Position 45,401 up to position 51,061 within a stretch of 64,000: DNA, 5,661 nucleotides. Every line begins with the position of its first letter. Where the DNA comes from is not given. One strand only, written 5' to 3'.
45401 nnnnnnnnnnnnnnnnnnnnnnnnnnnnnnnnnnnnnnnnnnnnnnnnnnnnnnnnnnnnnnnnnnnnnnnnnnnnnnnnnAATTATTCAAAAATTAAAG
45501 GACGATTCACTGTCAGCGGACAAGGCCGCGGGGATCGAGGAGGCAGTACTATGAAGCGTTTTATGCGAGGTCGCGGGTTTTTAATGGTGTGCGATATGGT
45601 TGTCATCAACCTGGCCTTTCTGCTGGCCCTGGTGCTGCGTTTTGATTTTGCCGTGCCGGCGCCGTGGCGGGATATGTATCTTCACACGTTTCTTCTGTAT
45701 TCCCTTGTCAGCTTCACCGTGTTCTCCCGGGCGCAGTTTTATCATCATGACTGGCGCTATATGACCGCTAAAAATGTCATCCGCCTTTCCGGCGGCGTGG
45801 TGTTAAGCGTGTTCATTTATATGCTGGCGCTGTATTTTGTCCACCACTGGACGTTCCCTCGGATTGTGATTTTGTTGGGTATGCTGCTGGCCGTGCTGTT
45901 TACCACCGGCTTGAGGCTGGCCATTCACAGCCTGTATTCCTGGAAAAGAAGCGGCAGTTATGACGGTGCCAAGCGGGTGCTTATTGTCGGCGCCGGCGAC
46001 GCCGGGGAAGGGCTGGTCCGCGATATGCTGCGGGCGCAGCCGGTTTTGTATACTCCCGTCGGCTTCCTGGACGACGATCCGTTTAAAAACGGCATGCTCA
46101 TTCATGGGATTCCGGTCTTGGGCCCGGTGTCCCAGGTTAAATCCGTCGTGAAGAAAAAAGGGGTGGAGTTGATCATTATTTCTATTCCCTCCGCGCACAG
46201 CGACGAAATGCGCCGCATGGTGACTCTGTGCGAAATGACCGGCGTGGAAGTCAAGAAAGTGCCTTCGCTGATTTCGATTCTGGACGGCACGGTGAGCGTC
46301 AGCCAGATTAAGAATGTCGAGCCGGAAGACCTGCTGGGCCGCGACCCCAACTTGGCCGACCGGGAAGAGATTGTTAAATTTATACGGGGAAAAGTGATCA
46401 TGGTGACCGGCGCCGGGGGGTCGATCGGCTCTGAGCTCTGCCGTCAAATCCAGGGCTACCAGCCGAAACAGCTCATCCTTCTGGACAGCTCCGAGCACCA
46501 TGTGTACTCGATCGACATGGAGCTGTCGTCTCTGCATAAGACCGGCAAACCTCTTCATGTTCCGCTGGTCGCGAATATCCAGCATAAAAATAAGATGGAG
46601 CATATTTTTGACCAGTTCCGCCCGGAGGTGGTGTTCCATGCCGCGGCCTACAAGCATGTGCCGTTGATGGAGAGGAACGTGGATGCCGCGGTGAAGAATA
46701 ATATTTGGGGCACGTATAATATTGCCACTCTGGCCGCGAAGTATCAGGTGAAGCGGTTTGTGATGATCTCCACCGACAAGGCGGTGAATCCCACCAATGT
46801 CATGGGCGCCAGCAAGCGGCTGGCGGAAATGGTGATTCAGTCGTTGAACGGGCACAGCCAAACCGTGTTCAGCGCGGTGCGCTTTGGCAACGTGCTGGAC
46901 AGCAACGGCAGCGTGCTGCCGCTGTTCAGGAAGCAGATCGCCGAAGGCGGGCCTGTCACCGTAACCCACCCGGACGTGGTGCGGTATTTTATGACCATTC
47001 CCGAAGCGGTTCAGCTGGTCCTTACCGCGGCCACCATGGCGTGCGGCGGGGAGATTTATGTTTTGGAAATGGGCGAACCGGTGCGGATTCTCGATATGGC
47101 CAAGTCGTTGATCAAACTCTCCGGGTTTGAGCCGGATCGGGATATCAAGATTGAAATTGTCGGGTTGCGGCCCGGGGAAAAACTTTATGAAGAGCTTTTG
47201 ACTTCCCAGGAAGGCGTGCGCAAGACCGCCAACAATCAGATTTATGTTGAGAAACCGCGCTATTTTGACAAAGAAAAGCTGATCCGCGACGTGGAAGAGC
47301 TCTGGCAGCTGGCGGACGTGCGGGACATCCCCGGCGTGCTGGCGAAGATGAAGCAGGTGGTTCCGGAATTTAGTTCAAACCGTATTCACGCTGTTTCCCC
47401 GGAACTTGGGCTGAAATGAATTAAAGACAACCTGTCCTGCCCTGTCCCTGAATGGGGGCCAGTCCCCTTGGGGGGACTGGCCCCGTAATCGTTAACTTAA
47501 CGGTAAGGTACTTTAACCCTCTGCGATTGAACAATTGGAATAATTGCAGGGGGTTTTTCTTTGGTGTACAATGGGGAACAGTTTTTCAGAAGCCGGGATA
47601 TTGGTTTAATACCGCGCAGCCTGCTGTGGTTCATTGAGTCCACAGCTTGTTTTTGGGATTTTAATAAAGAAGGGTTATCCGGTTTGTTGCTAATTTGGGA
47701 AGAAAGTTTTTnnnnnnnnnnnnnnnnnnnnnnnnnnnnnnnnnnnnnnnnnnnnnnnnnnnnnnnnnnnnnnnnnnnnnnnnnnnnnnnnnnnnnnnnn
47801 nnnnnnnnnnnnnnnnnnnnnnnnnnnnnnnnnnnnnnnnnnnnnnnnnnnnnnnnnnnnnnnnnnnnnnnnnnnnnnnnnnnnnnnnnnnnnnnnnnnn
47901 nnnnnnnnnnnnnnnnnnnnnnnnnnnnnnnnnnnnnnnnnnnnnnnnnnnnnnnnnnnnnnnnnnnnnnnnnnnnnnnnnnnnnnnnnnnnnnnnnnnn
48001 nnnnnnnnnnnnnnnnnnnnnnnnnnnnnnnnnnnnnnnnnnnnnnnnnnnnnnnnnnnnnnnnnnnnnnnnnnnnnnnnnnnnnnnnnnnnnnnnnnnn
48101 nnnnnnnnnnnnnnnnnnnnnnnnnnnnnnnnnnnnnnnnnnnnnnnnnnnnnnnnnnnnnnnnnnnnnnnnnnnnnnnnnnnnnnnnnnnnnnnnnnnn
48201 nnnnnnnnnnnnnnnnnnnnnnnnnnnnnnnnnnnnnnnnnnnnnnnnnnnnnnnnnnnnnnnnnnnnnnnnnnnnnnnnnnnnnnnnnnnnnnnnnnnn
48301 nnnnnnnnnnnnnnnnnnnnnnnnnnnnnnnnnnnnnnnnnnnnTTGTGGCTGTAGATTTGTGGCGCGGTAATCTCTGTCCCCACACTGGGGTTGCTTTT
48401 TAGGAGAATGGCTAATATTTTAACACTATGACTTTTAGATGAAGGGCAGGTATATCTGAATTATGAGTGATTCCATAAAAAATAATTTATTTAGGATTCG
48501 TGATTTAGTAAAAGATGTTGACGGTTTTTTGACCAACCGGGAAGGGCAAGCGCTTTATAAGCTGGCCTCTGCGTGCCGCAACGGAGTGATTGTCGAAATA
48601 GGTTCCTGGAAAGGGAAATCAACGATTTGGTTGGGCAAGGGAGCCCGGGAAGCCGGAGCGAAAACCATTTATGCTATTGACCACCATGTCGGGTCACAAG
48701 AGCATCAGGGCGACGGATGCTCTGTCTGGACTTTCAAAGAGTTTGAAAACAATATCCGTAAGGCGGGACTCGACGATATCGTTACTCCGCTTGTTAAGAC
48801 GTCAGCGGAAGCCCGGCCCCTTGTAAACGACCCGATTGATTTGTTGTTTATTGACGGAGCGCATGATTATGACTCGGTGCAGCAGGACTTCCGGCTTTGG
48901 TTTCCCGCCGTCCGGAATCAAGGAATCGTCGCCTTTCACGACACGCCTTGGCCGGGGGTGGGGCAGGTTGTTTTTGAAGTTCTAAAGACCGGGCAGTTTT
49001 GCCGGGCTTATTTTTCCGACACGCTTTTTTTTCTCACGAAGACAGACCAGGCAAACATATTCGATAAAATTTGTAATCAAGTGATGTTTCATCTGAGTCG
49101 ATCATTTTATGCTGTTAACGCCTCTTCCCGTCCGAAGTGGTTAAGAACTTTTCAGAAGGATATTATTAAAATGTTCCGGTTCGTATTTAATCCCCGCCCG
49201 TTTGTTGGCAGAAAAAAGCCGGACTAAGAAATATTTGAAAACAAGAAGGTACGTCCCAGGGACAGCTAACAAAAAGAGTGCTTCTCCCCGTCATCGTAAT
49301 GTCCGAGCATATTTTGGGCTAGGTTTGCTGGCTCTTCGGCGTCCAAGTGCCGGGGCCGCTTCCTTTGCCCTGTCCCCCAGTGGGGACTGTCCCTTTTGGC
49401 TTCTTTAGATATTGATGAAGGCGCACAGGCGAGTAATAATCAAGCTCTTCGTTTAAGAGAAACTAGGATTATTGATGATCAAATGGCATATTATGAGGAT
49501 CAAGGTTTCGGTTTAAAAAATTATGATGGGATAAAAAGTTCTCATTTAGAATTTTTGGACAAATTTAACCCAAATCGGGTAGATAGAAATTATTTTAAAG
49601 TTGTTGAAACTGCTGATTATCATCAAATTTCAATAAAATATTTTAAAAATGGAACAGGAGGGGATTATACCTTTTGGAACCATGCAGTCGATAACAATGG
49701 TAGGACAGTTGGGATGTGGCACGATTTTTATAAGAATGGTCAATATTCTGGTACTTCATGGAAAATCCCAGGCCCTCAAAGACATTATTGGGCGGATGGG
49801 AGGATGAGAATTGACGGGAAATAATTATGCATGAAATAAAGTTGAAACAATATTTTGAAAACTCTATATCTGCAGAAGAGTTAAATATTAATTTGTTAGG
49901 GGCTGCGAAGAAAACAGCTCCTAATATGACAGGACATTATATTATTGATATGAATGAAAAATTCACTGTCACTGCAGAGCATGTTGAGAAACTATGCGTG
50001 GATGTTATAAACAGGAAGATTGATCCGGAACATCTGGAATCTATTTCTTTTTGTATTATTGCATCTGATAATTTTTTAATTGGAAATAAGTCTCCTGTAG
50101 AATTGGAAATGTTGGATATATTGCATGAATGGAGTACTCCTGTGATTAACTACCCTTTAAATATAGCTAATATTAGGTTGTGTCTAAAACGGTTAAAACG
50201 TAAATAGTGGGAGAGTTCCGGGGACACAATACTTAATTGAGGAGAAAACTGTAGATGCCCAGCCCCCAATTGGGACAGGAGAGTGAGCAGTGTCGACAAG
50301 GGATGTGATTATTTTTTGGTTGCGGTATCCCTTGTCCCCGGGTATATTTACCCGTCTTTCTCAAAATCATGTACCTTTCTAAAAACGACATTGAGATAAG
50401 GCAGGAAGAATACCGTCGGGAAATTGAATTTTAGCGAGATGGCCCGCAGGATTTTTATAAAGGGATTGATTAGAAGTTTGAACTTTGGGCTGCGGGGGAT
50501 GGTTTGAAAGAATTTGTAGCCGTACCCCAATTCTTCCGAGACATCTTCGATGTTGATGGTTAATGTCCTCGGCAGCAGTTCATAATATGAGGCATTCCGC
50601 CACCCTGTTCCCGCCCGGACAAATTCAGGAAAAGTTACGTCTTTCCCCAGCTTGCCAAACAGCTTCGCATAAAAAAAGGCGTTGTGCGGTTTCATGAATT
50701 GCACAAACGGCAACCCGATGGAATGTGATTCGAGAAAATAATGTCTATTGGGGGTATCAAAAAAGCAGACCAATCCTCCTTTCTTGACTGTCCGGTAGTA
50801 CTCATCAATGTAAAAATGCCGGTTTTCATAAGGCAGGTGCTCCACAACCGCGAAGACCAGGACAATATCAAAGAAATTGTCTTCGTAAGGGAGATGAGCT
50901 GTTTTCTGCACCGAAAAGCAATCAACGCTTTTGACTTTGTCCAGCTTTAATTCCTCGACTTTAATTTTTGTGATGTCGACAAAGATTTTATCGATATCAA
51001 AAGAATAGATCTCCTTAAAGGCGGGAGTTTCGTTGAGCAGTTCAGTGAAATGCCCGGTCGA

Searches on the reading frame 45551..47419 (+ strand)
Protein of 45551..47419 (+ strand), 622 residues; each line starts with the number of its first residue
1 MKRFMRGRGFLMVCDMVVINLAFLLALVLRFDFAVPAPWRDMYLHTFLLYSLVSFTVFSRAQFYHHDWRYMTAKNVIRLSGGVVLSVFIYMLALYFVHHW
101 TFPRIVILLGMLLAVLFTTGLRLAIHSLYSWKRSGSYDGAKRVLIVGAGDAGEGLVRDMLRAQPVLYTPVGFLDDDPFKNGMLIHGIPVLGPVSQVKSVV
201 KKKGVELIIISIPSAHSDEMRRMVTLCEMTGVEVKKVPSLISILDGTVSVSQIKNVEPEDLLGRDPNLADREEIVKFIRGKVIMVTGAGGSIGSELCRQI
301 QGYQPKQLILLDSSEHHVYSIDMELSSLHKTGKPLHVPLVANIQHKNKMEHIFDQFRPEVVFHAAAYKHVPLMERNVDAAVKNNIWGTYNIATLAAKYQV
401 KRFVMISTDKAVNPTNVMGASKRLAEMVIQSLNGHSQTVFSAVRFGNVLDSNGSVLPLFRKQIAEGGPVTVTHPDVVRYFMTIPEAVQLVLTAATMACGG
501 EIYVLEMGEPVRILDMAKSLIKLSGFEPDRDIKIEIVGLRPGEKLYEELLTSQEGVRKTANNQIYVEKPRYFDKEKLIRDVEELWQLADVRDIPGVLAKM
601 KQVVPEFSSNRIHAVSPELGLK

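Call 56: search_protein_families(library=pfam, proteins=[window:45551-47419:+], max_evalue=0.0001)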
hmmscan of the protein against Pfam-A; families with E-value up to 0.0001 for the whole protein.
window:45551-47419:+ (622 aa): 8 families
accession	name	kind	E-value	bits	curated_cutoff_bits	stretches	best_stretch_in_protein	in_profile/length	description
PF02719.21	Polysacc_synt_2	-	2.9e-119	398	20.2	1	283-568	1-292/293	Polysaccharide biosynthesis protein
PF01370.27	Epimerase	-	6.2e-20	72.1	20.9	1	283-503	1-237/240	NAD dependent epimerase/dehydratase family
PF13727.12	CoA_binding_3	-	3.2e-19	70.1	25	1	64-238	6-175/175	CoA-binding domain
PF04321.23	RmlD_sub_bind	-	8.2e-16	58.3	27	1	283-470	3-174/287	RmlD substrate binding domain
PF16363.11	GDP_Man_Dehyd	-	1.4e-10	41.6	27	1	284-409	1-130/332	GDP-mannose 4,6 dehydratase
PF01073.25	3Beta_HSD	-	7e-08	32.3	22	1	284-415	1-123/280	3-beta hydroxysteroid dehydrogenase/isomerase family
PF08659.16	KR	-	1.9e-05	25.1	22.6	0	283-408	3-136/180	KR domain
PF07993.18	NAD_binding_4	-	2.2e-05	24.2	20.1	0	359-415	90-143/258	Male sterility protein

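Call 64: search_protein_families(library=ncbifam, proteins=[window:45551-47419:+], max_evalue=0.00001)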
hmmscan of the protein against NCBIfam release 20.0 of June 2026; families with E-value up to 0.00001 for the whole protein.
window:45551-47419:+ (622 aa): 21 families
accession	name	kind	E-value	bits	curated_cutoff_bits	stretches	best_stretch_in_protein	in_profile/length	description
TIGR03589.1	PseB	equivalog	6.8e-53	179.7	407.75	1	279-570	3-282/324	UDP-N-acetylglucosamine 4,6-dehydratase (inverting)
TIGR04130.1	FnlA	equivalog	4.2e-42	144.2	730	1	279-567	3-282/337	UDP-N-acetylglucosamine 4,6-dehydratase/5-epimerase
TIGR03025.1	EPS_sugtrans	subfamily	5.6e-32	111.5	295.55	1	13-257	1-241/445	exopolysaccharide biosynthesis polyprenyl glycosylphosphotransferase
TIGR03023.1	WcaJ_sugtrans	equivalog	6.4e-29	101.5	410.75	1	14-257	2-246/453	undecaprenyl-phosphate glucose phosphotransferase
TIGR03022.1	WbaP_sugtrans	subfamily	3.1e-16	59.7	403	1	11-253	1-236/456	undecaprenyl-phosphate galactose phosphotransferase WbaP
TIGR01214.1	rmlD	equivalog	9e-16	57.8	224.05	1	283-442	2-148/285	dTDP-4-dehydrorhamnose reductase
TIGR01179.1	galE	equivalog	1.4e-12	47.1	262.3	1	283-448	2-176/332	UDP-glucose 4-epimerase GalE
TIGR03013.1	EpsB_2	subfamily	1.9e-12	47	393.35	1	14-254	2-235/443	TIGR03013 family XrtA/PEP-CTERM system glycosyltransferase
TIGR01181.1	dTDP_gluc_dehyt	equivalog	7.8e-12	44.9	365.1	1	283-410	2-127/321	dTDP-glucose 4,6-dehydratase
TIGR04180.1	EDH_00030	hypoth_equivalog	9.2e-10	38.1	475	1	283-410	1-123/297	NAD-dependent 4,6-dehydratase LegB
TIGR02622.1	CDP_4_6_dhtase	equivalog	1.6e-08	34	278.45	1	279-414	3-135/352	CDP-glucose 4,6-dehydratase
NF007490.0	PRK10084.1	subfamily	5.6e-08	32.2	649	1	283-400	3-116/361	dTDP-glucose 4,6-dehydratase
NF007582.0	PRK10217.1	equivalog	2.6e-07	30.1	698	1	281-398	2-115/355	dTDP-glucose 4,6-dehydratase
NF003993.0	PRK05472.2-2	equivalog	8.7e-07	28.7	217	1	141-232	84-173/212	redox-sensing transcriptional repressor Rex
TIGR03570.1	NeuD_NnaD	subfamily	8.8e-07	28.7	160.8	0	143-233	2-85/202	NeuD/PglB/VioB family sugar acetyltransferase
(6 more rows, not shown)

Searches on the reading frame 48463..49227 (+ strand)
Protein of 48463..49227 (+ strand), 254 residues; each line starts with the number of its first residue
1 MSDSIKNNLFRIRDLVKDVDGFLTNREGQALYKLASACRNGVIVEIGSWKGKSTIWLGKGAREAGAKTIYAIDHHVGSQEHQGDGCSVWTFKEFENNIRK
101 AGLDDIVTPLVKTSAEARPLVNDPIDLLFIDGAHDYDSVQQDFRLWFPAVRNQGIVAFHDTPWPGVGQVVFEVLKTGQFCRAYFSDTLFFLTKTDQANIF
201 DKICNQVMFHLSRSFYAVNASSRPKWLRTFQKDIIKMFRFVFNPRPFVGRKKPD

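Call 56: search_protein_families(library=pfam, proteins=[window:48463-49227:+], max_evalue=0.0001)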
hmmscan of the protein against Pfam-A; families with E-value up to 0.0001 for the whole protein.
window:48463-49227:+ (254 aa): 1 family
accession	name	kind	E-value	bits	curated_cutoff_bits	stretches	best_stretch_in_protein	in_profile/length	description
PF13578.12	Methyltransf_24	-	8.9e-29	100.9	26.3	1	44-161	1-105/105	Methyltransferase domain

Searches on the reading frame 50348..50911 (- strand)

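Call 56: search_protein_families(library=pfam, proteins=[window:50348-50911:-], max_evalue=0.0001)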
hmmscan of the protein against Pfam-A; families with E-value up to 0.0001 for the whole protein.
window:50348-50911:- (187 aa): 1 family
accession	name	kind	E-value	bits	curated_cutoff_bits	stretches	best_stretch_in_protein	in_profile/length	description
PF08241.18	Methyltransf_11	-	4.7e-08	34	21.2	1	5-50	52-95/95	Methyltransferase domain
